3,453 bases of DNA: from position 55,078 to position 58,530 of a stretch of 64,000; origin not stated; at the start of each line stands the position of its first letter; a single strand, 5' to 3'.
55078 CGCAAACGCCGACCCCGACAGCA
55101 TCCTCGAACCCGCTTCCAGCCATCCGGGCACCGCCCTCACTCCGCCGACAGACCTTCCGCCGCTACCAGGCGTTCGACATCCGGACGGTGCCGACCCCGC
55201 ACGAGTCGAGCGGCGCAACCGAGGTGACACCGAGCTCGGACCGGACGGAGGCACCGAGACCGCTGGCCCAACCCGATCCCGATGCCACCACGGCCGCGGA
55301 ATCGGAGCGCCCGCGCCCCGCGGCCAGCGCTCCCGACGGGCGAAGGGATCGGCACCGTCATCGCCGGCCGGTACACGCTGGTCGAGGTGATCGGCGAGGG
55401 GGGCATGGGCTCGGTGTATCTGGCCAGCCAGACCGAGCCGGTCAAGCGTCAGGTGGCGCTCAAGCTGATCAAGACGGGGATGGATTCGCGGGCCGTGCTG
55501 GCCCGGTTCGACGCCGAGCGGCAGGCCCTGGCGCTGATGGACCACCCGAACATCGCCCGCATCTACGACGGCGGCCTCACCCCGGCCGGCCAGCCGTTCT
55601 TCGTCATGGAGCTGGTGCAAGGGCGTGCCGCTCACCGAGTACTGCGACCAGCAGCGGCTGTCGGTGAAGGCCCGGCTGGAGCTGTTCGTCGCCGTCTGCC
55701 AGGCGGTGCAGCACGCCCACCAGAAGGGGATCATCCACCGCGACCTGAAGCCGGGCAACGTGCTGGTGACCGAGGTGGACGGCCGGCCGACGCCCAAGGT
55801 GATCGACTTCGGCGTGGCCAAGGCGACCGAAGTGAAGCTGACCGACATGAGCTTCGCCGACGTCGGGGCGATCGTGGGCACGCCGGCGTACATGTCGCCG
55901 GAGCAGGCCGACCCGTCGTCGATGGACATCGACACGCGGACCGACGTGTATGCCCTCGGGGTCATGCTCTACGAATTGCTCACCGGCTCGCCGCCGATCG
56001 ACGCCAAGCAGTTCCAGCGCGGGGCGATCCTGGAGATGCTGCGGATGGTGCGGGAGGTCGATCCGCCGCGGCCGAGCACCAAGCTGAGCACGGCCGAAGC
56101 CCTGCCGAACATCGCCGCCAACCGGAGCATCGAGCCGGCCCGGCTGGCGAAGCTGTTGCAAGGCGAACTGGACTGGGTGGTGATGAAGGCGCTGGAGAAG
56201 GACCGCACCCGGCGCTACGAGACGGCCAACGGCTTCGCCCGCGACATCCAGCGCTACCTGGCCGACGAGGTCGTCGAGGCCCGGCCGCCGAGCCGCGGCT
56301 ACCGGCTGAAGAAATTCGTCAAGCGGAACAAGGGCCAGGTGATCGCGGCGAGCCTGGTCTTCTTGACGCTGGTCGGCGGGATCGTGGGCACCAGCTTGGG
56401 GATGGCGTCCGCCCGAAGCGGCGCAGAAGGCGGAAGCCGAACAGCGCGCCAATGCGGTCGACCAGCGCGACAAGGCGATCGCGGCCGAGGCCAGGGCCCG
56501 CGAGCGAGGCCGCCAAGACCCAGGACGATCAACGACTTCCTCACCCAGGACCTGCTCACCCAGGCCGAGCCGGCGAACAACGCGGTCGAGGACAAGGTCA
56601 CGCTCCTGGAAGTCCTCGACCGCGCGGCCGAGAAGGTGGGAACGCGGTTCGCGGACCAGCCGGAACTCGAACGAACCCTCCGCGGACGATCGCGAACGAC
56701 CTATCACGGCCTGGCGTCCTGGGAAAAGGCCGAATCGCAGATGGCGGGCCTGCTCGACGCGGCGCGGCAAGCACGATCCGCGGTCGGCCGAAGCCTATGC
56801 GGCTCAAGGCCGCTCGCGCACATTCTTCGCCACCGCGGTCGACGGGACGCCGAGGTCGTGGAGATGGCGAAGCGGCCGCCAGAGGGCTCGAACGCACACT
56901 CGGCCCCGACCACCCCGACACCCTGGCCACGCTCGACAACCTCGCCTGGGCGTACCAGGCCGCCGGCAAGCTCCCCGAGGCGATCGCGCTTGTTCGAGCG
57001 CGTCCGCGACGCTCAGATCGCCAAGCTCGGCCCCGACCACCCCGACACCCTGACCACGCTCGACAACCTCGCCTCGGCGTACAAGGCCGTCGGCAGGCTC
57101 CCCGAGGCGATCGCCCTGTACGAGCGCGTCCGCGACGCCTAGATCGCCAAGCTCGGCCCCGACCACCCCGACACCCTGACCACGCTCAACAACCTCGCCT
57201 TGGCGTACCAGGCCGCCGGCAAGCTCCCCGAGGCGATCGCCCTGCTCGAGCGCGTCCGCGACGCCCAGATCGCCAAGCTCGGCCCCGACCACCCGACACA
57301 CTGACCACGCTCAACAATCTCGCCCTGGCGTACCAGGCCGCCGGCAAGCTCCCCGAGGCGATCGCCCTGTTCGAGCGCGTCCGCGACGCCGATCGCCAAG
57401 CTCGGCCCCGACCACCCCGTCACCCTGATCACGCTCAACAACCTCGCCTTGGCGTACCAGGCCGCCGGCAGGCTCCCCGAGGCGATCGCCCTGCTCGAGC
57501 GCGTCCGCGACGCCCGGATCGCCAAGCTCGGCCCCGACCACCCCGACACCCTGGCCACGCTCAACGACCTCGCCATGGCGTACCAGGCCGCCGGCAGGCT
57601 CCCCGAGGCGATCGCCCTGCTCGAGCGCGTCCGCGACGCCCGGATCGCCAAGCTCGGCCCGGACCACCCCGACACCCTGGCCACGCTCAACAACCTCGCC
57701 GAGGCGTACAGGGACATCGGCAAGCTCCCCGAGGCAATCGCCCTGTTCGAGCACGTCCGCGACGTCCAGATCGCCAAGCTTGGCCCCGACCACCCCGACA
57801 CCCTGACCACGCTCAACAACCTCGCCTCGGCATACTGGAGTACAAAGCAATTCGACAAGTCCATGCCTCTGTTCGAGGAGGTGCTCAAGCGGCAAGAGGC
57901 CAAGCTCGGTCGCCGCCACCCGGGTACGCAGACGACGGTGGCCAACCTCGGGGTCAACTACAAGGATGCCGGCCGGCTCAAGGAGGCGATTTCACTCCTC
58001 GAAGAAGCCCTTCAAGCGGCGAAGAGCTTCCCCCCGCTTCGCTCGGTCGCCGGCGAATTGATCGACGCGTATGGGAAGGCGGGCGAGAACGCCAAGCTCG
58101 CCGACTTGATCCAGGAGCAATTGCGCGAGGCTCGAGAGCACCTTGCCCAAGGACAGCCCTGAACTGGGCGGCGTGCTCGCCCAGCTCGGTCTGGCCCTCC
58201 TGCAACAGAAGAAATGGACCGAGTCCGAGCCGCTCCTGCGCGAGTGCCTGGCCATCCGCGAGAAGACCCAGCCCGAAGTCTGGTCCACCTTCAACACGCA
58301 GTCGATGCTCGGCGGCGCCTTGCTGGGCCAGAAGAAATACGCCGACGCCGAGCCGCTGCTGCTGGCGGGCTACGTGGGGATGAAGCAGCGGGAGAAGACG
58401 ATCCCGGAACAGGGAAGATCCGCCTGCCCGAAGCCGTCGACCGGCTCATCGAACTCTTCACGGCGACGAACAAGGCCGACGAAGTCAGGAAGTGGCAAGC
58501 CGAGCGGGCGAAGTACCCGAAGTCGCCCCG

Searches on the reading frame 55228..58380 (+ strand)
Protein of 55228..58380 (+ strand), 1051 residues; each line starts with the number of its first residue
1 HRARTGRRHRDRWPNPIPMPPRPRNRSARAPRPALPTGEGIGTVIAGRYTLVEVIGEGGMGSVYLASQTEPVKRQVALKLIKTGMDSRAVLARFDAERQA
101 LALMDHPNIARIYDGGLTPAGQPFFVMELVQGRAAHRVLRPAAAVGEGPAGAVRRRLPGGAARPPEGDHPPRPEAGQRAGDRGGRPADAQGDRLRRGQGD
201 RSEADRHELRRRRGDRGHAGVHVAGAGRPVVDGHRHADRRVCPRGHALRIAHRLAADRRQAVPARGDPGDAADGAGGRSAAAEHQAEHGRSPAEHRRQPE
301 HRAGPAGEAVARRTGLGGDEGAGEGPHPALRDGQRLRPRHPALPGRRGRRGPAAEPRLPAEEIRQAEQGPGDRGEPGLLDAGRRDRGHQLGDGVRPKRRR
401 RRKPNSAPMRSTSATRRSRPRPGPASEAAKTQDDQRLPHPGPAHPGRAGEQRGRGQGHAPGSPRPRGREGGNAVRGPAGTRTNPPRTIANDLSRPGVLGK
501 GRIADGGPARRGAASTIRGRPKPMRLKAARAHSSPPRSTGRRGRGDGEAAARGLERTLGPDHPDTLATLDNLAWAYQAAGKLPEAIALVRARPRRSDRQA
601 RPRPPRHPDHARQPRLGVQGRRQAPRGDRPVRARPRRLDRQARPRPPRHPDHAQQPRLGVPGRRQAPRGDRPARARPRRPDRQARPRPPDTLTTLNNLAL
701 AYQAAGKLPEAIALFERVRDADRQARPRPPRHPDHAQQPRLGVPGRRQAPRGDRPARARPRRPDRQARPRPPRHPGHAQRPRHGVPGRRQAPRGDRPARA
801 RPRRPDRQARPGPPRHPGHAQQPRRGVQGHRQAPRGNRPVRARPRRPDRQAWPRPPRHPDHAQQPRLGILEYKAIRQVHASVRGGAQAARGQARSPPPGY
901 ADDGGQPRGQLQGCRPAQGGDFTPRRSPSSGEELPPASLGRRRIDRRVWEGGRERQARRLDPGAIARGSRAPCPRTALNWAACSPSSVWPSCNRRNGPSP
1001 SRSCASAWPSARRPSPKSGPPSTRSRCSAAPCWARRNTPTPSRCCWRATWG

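Call 46: search_protein_families(library=pfam, max_evalue=0.001, proteins=[window:55228-58380:+])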
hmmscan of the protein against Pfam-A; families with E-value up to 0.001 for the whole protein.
window:55228-58380:+ (1051 aa): 8 families
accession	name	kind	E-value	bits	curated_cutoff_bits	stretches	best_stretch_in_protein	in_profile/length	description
PF13424.12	TPR_12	-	6.5e-16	58.7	30.1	2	549-588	28-67/77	Tetratricopeptide repeat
PF13374.12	TPR_10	-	2.5e-15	56.3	27.5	1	691-719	1-29/42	Tetratricopeptide repeat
PF00069.31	Pkinase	-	2.7e-08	34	31.7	1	49-147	1-97/263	Protein kinase domain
PF07714.23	PK_Tyr_Ser-Thr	-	3.4e-06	27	23.1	1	51-140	3-93/258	Protein tyrosine and serine/threonine kinase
PF07719.23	TPR_2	-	8.6e-06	25.9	27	0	695-722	4-31/34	Tetratricopeptide repeat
PF00515.34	TPR_1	-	1.1e-05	25.5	27.8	0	694-718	3-27/34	Tetratricopeptide repeat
PF13176.12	TPR_7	-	0.00049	20.4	27.9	0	694-718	1-25/36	Tetratricopeptide repeat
PF14559.12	TPR_19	-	0.0005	20.8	25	0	695-725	28-59/68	Tetratricopeptide repeat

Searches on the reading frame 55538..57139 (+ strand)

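Call 46: search_protein_families(library=pfam, max_evalue=0.001, proteins=[window:55538-57139:+])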
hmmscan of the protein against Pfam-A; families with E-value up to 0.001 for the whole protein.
window:55538-57139:+ (534 aa): 8 families
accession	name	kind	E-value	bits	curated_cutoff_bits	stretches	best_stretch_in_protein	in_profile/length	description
PF00069.31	Pkinase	-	9.1e-28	97.8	31.7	1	26-226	79-251/263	Protein kinase domain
PF07714.23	PK_Tyr_Ser-Thr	-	1.4e-16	61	23.1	1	27-170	83-219/258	Protein tyrosine and serine/threonine kinase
PF13424.12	TPR_12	-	9.4e-11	42.2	30.1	1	485-533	25-73/77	Tetratricopeptide repeat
PF13374.12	TPR_10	-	3.1e-08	33.8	27.5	1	504-531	1-28/42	Tetratricopeptide repeat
PF01636.29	APH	-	4.6e-07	30.3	23.2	1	46-94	149-197/239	Phosphotransferase enzyme family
PF17667.7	Pkinase_fungal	-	0.0002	20.6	24.1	1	44-120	286-361/387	Fungal protein kinase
PF13176.12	TPR_7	-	0.00021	21.6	27.9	0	507-530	1-24/36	Tetratricopeptide repeat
PF03109.22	ABC1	-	0.00085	19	22.9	0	26-98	149-218/244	ABC1 atypical kinase-like domain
